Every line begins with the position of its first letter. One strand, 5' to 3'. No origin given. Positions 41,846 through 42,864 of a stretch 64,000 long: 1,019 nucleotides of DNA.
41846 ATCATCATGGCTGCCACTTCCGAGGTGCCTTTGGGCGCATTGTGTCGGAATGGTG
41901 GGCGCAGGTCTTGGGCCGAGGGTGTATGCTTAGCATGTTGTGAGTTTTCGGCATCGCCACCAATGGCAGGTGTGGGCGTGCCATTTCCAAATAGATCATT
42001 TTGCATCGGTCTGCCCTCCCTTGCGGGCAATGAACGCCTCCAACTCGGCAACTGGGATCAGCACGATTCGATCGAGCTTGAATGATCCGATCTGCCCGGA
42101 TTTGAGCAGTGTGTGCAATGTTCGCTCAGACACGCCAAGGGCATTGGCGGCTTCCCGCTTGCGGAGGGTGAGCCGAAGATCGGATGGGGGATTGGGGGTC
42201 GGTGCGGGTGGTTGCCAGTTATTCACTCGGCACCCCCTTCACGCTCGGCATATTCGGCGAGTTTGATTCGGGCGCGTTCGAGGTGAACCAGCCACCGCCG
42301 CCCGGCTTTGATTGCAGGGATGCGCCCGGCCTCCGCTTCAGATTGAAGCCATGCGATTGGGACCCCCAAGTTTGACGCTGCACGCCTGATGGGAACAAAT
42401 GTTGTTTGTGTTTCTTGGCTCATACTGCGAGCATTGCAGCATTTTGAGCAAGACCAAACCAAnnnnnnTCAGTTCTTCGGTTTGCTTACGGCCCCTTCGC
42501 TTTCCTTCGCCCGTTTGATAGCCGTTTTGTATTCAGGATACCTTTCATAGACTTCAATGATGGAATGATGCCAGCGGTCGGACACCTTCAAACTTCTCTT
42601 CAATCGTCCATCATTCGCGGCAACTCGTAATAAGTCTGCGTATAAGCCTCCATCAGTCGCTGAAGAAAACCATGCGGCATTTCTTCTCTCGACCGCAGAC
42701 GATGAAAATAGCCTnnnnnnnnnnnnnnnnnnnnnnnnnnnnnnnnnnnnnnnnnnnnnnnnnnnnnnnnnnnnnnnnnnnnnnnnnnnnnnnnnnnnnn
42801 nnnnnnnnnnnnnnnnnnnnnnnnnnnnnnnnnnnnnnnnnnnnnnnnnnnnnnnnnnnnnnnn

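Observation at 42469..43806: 445-aa orphan protein heading the element's minus-strand operon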

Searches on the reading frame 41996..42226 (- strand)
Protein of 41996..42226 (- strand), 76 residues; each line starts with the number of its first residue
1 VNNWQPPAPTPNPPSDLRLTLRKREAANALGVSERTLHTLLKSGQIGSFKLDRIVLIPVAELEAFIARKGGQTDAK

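Call 3: search_protein_families(library=pfam, proteins=[window:41996-42226:-], max_evalue=0.1)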
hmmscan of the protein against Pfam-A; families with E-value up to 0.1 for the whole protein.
window:41996-42226:- (76 aa): 6 families
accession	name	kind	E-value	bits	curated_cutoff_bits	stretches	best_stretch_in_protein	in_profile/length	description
PF12728.13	HTH_17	-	1.5e-09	38.4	27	1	24-69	5-50/51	Helix-turn-helix domain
PF13338.12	AbiEi_4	-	0.0034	17.9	25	1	21-46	14-38/49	Transcriptional regulator, AbiEi antitoxin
PF00376.29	MerR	-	0.029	14.6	28.2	1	25-46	4-25/38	MerR family regulatory protein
PF02001.22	DUF134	-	0.057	14.4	27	0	22-44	52-74/98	Protein of unknown function DUF134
PF13551.12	HTH_29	-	0.09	13.3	28.1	0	22-42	14-34/64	Winged helix-turn helix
PF20432.4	Xre-like-HTH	-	0.098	13.4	25.8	0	19-45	22-49/63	Antitoxin Xre-like helix-turn-helix domain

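Call 5: search_protein_families(library=phrogs, proteins=[window:41996-42226:-], max_evalue=0.1)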
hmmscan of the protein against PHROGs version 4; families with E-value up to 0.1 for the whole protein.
window:41996-42226:- (76 aa): 9 families
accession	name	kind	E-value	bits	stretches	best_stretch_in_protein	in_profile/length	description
phrog_66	-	integration and excision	1.1e-08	36.2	1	7-73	80-147/412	excisionase and transcriptional regulator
phrog_10045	-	DNA, RNA and nucleotide metabolism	0.0043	17.9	1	23-67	23-68/74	HTH DNA binding protein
phrog_7506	-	integration and excision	0.0059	18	1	8-48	6-43/78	recombination directionality factor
phrog_4691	-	integration and excision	0.0096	17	1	21-51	19-49/78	excisionase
phrog_1840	-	integration and excision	0.015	16.7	1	20-68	6-55/90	excisionase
phrog_2907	-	integration and excision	0.039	15.4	1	20-46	6-32/117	excisionase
phrog_7338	-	unknown function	0.05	14.9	1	20-67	30-78/87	-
phrog_11187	-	transcription regulation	0.05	14.4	1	19-43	19-43/63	transcriptional regulator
phrog_57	-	head and packaging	0.089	13.6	1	20-68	12-61/199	terminase small subunit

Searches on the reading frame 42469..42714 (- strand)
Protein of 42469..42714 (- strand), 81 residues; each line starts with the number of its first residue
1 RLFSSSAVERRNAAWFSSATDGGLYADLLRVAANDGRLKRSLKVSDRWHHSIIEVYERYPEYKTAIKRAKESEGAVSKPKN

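Call 45: search_solved_structures(query=A6, max_evalue=10, show_alignments=2)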
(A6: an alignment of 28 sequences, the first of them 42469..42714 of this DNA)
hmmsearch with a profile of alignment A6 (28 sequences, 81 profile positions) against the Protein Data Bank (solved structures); distinct sequences matched with E-value up to 10: 3.
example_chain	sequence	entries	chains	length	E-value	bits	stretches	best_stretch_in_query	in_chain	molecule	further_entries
5ebz_A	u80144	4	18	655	0.16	15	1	32-56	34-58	Inhibitor of nuclear factor kappa-B kinase subunit alpha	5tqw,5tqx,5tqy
5hk5_E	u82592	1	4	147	0.33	14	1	43-60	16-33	Gremlin-2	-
4jph_A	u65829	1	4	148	0.33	14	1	43-60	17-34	Gremlin-2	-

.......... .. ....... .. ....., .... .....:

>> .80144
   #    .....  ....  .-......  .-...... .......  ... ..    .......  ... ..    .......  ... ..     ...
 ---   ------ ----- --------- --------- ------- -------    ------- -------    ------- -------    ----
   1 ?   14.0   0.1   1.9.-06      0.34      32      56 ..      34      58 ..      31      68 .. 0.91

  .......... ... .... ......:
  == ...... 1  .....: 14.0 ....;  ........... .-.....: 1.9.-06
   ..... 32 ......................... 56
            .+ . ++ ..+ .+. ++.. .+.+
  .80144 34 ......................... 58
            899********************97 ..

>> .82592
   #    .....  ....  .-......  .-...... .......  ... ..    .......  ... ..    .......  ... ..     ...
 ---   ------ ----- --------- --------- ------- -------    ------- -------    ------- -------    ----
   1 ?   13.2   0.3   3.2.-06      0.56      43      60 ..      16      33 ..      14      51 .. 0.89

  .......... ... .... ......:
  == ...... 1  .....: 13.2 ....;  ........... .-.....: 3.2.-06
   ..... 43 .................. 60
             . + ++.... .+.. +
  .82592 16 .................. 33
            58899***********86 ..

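Call 83: search_protein_families(library=pfam, alignment_id=A6, max_evalue=1)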
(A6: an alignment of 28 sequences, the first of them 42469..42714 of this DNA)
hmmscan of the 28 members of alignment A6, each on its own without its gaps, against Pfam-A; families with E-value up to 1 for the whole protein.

A. member 1, window:42469-42714:- (81 aa): 1 family
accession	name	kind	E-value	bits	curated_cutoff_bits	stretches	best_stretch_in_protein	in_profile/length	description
PF17835.6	NOG1_N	-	0.12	12.9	22.9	1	24-71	73-117/160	NOG1 N-terminal helical domain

B. families by the number of members that match (of 28 scanned): 3 families
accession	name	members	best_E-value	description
PF25408.1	AAA_lid_NAV1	6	0.016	NAV1-like, AAA+ ATPase lid domain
PF14679.12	FANCI_HD1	1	0.11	FANCI helical domain 1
PF17835.6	NOG1_N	1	0.12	NOG1 N-terminal helical domain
